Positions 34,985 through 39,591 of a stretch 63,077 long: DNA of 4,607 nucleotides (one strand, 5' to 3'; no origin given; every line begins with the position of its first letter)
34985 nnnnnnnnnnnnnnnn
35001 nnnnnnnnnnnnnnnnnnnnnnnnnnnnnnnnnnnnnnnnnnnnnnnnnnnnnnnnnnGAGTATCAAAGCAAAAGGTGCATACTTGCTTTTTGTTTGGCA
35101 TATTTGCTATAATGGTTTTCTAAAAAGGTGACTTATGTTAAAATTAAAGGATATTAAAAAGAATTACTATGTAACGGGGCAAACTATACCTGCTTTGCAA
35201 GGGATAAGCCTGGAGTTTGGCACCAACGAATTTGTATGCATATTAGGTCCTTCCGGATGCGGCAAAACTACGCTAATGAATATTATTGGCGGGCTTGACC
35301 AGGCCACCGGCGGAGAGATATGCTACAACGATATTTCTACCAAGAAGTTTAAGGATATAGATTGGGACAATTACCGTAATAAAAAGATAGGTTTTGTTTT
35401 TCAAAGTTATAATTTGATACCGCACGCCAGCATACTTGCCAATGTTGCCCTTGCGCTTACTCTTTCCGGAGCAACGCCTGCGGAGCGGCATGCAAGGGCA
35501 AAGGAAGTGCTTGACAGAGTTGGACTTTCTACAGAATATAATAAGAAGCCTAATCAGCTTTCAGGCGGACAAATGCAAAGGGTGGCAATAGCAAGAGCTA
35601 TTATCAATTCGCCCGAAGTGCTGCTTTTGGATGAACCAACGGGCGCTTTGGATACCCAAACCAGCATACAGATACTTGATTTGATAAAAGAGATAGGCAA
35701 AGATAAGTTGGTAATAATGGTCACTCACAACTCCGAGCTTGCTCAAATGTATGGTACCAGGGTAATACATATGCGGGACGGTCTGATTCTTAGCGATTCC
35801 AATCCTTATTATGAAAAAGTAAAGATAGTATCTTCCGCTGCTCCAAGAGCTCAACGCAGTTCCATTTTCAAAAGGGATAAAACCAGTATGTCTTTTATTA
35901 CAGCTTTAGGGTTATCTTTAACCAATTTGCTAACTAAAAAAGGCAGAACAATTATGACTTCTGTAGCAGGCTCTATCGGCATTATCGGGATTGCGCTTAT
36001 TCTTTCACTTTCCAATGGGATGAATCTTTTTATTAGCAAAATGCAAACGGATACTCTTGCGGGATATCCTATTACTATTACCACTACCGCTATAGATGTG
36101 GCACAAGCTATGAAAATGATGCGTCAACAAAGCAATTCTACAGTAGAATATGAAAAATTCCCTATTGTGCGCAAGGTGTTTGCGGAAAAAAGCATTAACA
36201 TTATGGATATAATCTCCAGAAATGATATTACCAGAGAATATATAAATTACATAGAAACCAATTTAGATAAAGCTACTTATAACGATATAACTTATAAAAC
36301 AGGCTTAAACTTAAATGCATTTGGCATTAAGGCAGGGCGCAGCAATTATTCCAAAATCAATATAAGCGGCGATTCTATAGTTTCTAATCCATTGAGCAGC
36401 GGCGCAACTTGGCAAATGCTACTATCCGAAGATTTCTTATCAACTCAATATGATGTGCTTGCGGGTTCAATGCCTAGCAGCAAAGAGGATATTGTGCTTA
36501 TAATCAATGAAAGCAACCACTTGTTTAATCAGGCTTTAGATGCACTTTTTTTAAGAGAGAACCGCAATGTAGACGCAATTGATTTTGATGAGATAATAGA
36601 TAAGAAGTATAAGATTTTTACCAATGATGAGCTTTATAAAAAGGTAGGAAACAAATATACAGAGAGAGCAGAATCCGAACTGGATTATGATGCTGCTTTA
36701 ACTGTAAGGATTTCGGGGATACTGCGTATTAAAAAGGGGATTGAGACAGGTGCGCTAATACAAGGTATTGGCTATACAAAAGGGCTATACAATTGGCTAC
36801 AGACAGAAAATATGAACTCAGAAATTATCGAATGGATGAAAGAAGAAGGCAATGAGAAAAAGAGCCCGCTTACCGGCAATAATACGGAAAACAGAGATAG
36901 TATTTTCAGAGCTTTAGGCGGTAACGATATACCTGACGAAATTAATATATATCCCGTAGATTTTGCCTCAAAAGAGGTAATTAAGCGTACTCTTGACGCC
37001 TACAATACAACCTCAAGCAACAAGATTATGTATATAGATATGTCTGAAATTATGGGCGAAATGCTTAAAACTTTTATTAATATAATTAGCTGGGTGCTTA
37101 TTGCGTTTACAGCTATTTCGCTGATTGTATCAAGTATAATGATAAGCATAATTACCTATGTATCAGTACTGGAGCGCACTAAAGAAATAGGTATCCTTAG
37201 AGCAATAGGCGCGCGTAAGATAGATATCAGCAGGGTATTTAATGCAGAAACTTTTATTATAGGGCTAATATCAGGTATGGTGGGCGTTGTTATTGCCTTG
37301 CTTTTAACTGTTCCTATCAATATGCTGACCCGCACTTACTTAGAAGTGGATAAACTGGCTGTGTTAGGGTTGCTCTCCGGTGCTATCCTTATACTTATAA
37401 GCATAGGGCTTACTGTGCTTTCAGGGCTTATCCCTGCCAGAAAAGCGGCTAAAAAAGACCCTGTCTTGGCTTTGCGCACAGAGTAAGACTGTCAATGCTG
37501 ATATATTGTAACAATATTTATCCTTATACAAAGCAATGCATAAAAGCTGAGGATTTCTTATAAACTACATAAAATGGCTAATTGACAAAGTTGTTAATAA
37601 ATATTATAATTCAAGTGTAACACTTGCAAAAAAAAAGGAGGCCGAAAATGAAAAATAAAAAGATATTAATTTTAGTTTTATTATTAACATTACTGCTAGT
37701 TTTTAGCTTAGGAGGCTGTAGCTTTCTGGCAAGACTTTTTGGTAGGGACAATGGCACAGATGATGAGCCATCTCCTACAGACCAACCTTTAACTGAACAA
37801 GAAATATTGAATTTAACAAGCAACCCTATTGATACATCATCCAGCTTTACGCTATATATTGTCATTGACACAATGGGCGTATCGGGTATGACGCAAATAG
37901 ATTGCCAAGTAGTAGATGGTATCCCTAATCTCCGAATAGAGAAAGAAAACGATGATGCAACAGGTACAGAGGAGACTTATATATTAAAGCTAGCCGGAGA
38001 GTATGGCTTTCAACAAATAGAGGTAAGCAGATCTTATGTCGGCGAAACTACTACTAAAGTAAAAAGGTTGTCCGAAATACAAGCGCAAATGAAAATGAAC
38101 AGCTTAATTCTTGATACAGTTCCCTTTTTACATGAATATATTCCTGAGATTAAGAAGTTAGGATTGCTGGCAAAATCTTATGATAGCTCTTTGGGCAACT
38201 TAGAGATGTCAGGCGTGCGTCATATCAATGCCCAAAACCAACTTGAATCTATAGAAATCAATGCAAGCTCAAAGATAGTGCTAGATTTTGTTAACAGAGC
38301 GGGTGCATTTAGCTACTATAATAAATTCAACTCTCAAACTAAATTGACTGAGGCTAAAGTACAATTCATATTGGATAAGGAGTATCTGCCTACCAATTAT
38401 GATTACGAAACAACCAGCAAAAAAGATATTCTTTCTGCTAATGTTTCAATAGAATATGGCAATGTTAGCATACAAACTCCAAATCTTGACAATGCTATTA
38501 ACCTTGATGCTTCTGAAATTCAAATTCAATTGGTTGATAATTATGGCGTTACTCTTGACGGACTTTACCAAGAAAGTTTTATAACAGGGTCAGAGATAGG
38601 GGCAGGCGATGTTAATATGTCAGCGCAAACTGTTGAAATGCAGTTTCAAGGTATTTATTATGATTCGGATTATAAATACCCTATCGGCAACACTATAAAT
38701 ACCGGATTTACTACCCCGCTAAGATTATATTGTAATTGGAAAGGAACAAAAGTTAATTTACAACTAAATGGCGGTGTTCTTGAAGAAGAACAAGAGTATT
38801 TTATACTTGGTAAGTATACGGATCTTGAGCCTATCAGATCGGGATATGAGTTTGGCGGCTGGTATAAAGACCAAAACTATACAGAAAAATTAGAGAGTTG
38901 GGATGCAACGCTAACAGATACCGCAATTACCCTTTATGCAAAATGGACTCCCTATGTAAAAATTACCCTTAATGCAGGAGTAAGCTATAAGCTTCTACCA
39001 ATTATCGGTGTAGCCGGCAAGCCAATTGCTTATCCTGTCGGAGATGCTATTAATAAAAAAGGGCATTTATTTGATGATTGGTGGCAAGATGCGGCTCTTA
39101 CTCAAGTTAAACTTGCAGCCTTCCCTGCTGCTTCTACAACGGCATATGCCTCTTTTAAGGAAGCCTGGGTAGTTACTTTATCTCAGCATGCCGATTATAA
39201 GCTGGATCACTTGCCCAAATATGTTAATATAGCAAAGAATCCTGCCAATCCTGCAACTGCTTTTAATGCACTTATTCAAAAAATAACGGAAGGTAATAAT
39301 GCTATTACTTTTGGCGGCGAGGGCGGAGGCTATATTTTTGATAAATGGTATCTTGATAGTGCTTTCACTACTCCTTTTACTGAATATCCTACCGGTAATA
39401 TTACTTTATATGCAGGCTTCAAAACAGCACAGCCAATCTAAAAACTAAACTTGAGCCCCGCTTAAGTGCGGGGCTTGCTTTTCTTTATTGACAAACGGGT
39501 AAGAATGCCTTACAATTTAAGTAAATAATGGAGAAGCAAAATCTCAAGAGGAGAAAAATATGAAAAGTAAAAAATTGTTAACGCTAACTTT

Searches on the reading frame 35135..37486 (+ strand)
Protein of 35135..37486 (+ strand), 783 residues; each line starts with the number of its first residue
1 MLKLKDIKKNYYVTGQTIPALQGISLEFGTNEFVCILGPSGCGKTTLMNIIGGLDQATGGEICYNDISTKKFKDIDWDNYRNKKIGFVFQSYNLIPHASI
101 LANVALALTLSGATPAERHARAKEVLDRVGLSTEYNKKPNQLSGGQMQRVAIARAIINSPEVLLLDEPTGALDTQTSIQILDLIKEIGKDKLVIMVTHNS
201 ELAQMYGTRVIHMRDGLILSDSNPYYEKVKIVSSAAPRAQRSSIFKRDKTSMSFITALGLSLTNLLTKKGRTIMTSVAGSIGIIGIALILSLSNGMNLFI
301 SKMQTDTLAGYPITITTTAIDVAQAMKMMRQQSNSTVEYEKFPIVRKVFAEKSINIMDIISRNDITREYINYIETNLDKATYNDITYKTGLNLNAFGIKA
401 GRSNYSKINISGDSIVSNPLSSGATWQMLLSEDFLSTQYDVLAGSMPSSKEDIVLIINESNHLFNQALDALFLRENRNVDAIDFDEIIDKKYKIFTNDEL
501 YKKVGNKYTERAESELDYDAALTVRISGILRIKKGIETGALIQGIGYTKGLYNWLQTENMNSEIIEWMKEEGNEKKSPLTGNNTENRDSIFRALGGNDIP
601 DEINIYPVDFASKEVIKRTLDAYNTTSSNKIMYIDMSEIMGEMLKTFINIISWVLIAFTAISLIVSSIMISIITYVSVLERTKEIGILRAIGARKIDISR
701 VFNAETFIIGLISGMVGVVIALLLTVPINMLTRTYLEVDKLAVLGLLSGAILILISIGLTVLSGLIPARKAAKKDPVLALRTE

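Call 38: search_protein_families(library=pfam, proteins=[window:35135-37486:+], max_evalue=0.00001)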
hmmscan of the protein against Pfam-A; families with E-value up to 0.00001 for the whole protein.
window:35135-37486:+ (783 aa): 3 families
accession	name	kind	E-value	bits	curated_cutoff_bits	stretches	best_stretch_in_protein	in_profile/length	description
PF00005.33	ABC_tran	-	1.9e-33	116.4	25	1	21-169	1-136/137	ABC transporter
PF02687.27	FtsX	-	9.7e-17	61.6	25.5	1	657-776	2-120/120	FtsX-like permease C-terminal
PF02463.25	SMC_N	-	4.8e-06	26.6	40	0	134-205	135-204/220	RecF/RecN/SMC N terminal domain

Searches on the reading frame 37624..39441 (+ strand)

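Call 38: search_protein_families(library=pfam, proteins=[window:37624-39441:+], max_evalue=0.00001)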
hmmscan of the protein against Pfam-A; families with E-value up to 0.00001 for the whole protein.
window:37624-39441:+ (605 aa): 1 family
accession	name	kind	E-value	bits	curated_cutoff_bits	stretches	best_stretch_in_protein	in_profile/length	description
PF09479.16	Flg_new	-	1.6e-18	67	27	2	377-440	3-65/65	Listeria-Bacteroides repeat domain (List_Bact_rpt)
